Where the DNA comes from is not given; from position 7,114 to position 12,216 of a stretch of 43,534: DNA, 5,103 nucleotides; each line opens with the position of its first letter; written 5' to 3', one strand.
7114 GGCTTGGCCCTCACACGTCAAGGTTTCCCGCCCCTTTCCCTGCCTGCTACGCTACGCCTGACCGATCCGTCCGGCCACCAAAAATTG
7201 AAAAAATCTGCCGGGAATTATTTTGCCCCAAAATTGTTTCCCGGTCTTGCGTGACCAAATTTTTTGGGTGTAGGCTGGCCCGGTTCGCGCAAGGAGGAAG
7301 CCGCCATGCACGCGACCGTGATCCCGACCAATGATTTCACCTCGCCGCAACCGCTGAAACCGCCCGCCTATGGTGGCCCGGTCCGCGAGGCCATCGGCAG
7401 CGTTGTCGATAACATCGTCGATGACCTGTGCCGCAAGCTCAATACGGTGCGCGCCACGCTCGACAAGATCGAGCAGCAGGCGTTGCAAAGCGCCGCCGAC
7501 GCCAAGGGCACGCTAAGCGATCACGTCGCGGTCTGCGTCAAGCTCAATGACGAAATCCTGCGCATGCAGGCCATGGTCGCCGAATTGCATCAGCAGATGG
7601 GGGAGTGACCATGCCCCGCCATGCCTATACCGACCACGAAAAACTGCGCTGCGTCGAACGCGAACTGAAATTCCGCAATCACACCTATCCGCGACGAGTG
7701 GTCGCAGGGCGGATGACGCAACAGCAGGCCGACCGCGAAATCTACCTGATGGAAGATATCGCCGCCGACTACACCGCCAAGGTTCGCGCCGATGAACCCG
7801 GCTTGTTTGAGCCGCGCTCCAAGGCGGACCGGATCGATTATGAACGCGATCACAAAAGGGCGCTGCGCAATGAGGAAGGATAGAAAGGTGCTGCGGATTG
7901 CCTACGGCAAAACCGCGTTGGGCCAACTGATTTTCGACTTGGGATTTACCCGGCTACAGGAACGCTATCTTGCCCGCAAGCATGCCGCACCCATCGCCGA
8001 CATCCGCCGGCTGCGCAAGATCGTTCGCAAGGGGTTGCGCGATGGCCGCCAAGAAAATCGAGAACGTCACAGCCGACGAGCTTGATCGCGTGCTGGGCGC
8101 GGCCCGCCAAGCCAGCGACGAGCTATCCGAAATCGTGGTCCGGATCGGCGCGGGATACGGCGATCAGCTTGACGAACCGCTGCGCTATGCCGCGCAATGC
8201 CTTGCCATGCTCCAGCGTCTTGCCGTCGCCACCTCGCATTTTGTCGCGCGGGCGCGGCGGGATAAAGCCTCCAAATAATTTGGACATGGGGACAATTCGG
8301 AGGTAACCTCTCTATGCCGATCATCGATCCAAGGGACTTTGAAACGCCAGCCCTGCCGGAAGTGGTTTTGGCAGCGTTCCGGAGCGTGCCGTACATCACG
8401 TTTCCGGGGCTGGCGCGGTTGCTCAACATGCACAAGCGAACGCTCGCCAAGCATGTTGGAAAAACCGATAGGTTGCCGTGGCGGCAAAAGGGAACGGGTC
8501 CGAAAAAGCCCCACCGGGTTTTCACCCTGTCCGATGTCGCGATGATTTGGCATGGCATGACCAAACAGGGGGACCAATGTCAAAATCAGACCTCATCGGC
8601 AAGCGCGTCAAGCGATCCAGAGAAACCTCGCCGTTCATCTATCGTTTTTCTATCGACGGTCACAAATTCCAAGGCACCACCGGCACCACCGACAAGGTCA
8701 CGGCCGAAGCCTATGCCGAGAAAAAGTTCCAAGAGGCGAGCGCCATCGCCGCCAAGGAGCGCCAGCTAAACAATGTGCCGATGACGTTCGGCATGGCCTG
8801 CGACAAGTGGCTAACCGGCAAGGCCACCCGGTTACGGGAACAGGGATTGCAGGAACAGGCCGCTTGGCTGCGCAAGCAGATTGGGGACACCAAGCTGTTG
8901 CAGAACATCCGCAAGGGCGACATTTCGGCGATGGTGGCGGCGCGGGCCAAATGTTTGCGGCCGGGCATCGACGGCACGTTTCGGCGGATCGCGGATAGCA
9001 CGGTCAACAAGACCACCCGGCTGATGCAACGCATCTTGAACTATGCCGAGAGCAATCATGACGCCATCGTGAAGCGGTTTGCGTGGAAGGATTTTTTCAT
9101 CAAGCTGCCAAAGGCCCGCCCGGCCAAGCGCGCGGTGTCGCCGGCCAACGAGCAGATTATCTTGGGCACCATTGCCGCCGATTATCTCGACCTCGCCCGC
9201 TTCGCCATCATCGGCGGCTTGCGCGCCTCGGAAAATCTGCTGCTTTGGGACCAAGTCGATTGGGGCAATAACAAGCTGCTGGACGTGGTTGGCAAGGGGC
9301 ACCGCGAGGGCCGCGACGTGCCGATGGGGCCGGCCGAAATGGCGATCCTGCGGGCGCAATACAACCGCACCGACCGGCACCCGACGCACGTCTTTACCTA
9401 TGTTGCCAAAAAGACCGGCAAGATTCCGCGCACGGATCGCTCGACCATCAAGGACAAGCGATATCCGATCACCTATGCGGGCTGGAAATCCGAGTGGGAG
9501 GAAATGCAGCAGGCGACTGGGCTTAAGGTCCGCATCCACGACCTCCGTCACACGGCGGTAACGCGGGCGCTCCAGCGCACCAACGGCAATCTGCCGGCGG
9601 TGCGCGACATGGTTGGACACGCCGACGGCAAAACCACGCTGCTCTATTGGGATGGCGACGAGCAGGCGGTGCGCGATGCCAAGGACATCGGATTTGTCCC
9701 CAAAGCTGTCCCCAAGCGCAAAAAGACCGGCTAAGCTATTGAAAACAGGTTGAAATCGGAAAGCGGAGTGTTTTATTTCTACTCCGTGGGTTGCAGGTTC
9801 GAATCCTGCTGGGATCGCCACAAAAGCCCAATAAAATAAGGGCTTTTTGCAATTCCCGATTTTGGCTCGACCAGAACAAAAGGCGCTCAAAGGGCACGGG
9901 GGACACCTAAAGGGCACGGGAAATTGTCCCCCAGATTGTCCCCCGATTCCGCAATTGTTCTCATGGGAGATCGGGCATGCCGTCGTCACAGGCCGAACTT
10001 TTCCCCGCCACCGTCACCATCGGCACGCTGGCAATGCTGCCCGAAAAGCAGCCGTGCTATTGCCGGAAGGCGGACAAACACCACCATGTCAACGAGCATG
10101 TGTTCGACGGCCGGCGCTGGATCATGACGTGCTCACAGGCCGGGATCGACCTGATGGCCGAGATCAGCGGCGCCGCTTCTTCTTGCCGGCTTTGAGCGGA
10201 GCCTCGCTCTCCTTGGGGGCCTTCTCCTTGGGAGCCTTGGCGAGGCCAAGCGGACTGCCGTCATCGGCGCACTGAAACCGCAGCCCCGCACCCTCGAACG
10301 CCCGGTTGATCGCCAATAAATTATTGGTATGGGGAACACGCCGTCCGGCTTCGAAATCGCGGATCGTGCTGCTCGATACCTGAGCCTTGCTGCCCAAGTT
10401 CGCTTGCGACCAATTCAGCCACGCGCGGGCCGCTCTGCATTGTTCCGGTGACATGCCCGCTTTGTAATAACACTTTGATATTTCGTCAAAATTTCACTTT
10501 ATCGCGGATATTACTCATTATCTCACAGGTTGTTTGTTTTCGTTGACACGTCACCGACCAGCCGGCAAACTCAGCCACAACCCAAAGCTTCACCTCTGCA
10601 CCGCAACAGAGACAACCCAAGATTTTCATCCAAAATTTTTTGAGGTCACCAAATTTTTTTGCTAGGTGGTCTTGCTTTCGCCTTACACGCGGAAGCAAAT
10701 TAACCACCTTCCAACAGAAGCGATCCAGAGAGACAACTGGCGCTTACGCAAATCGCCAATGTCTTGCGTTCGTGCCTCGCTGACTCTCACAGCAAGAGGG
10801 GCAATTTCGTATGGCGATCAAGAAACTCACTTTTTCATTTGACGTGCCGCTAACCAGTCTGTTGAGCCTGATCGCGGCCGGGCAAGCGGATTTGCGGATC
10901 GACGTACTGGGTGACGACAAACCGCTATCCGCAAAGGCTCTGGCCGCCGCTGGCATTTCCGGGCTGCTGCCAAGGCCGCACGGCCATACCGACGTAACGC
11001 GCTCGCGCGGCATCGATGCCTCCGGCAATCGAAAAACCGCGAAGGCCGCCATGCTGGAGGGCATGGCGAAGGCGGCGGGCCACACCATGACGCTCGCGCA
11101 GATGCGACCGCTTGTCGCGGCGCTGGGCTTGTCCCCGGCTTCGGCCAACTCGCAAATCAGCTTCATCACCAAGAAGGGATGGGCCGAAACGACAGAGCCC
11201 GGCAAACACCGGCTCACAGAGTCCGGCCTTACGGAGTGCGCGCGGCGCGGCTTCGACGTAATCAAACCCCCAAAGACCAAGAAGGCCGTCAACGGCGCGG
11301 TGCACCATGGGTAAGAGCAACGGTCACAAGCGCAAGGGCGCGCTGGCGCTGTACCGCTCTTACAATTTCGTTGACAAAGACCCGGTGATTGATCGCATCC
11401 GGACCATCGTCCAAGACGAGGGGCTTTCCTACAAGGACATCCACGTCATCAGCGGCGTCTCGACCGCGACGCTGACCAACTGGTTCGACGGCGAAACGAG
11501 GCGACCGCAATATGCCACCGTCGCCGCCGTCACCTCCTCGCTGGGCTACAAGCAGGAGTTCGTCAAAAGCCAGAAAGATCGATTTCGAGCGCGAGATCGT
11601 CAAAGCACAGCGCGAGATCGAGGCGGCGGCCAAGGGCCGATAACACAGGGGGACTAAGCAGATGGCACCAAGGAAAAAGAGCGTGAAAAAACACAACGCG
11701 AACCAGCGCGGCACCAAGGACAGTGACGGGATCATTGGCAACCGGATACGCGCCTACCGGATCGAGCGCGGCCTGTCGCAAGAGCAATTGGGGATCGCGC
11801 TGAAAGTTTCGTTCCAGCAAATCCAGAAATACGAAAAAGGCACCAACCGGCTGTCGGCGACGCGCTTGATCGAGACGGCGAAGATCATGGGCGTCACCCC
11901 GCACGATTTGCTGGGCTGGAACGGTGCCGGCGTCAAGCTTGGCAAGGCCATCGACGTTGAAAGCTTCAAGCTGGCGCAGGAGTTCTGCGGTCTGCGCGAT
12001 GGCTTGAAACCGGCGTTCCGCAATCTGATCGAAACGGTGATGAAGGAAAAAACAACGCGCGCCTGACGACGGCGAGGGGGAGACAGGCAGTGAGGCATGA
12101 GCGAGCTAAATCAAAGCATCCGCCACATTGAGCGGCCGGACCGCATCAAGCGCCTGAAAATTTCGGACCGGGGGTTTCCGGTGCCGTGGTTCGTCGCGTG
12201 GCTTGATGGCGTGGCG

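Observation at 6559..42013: Box B: the 13-bp palindrome CCAA-N5-TTGG recurs at least 17 times, always intergenic, including in the immunity switch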

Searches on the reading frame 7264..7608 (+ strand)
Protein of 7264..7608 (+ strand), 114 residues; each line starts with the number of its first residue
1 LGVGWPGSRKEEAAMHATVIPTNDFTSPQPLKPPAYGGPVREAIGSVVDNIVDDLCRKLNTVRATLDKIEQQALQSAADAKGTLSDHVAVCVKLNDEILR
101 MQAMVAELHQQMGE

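Call 9: search_protein_families(library=pfam, proteins=[window:7264-7608:+], max_evalue=0.01)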
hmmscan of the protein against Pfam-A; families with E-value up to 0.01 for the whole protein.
window:7264-7608:+ (114 aa): 0 families

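Call 10: search_protein_families(library=phrogs, proteins=[window:7264-7608:+], max_evalue=0.001)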
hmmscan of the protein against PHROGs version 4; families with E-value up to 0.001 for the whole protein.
window:7264-7608:+ (114 aa): 0 families

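Call 31: search_protein_families(library=phrogs, proteins=[window:7306-7608:+], max_evalue=0.001)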
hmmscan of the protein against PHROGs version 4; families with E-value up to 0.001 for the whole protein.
window:7306-7608:+ (100 aa): 0 families

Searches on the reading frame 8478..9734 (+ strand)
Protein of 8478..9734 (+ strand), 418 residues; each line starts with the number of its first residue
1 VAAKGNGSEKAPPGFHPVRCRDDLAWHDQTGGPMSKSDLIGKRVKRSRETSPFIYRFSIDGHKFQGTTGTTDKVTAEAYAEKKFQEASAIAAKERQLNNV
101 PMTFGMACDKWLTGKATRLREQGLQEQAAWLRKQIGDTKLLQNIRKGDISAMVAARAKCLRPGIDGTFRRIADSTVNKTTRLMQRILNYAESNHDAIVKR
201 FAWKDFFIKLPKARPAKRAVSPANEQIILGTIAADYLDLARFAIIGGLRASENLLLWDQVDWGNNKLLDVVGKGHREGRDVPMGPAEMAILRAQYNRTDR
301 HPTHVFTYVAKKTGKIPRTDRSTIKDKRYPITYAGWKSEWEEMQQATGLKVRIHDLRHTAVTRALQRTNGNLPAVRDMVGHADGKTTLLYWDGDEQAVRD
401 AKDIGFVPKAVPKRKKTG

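Call 9: search_protein_families(library=pfam, proteins=[window:8478-9734:+], max_evalue=0.01)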
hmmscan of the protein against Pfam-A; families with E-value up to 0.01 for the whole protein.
window:8478-9734:+ (418 aa): 2 families
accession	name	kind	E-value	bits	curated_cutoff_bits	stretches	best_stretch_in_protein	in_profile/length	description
PF00589.27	Phage_integrase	-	5.4e-14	52.8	27.1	1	238-394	26-169/172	Phage integrase family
PF22732.2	MSL3_chromo-like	-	0.0022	18.4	28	1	308-347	21-60/78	MSL3 chromodomain-like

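Call 10: search_protein_families(library=phrogs, proteins=[window:8478-9734:+], max_evalue=0.001)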
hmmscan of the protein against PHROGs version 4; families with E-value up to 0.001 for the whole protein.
window:8478-9734:+ (418 aa): 3 families
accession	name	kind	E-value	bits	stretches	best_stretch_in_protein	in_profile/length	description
phrog_1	-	integration and excision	5.2e-33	116.2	1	42-390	114-432/611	integrase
phrog_216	-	integration and excision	1.5e-15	58.1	1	239-401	79-232/301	integrase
phrog_7685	-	integration and excision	8.9e-05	23.1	1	302-388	134-217/240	integrase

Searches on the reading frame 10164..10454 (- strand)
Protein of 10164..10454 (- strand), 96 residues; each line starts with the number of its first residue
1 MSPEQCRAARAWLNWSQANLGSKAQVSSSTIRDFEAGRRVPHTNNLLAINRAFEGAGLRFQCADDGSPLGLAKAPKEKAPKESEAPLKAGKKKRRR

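Call 31: search_protein_families(library=phrogs, proteins=[window:10164-10454:-], max_evalue=0.001)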
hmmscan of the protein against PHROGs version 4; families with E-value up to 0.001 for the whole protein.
window:10164-10454:- (96 aa): 4 families
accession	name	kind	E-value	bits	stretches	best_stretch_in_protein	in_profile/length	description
phrog_2104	-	unknown function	1.2e-07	32.9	1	1-46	39-84/103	-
phrog_5823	-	transcription regulation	0.0001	22.6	1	4-54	9-60/404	transcriptional regulator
phrog_2439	-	transcription regulation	0.00022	21.2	1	2-53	8-59/367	transcriptional regulator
phrog_7241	-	transcription regulation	0.00042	21.4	1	5-53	65-113/122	transcriptional regulator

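Call 59: search_protein_families(library=pfam, proteins=[window:10164-10454:-], max_evalue=0.01)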
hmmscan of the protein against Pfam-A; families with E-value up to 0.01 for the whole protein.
window:10164-10454:- (96 aa): 3 families
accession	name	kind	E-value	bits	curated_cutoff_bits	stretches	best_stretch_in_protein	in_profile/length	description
PF01381.28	HTH_3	-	4e-07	30.4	23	1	7-53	2-48/55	Helix-turn-helix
PF13560.12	HTH_31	-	8e-07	29.7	27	1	7-52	7-53/64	Helix-turn-helix domain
PF12844.13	HTH_19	-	0.0099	16.2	30.2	0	7-51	5-49/64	Helix-turn-helix domain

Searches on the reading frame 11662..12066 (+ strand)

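Call 31: search_protein_families(library=phrogs, proteins=[window:11662-12066:+], max_evalue=0.001)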
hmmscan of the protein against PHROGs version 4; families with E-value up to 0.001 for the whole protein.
window:11662-12066:+ (134 aa): 12 families
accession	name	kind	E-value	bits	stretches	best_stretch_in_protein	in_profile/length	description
phrog_8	-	transcription regulation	1.7e-13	51.8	1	18-87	70-139/346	transcriptional regulator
phrog_4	-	transcription regulation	1.3e-11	45.1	1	8-89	110-197/400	transcriptional repressor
phrog_3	-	transcription regulation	3e-10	41.4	1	18-86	82-148/430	transcriptional repressor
phrog_5823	-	transcription regulation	9.5e-09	35.9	1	25-87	7-70/404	transcriptional regulator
phrog_2328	-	transcription regulation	5e-08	33.8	1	19-84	10-75/128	transcriptional repressor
phrog_2439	-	transcription regulation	7.1e-08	32.7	1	24-80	7-63/367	transcriptional regulator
phrog_2967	-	transcription regulation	9.5e-08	32.8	1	22-91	8-77/225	transcriptional regulator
phrog_955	-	DNA, RNA and nucleotide metabolism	1.6e-05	25.6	1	10-64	11-64/142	HTH DNA binding protein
phrog_7241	-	transcription regulation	4e-05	24.7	1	27-84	64-121/122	transcriptional regulator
phrog_2104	-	unknown function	0.00028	22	1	27-63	42-78/103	-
phrog_4836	-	transcription regulation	0.00065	20.3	1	22-84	73-135/194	CII-like regulator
phrog_1373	-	transcription regulation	0.00073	20.6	1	25-79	64-118/166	transcriptional regulator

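Call 59: search_protein_families(library=pfam, proteins=[window:11662-12066:+], max_evalue=0.01)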
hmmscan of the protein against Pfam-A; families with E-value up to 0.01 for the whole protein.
window:11662-12066:+ (134 aa): 4 families
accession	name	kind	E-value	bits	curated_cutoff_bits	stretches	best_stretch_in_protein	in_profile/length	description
PF01381.28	HTH_3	-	9.6e-12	45.2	23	1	29-83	1-55/55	Helix-turn-helix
PF13560.12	HTH_31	-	5.7e-09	36.6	27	1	25-82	2-60/64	Helix-turn-helix domain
PF12844.13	HTH_19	-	8.7e-07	29.2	30.2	1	26-84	1-59/64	Helix-turn-helix domain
PF13443.12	HTH_26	-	1.1e-05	26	22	1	28-87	1-61/63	Cro/C1-type HTH DNA-binding domain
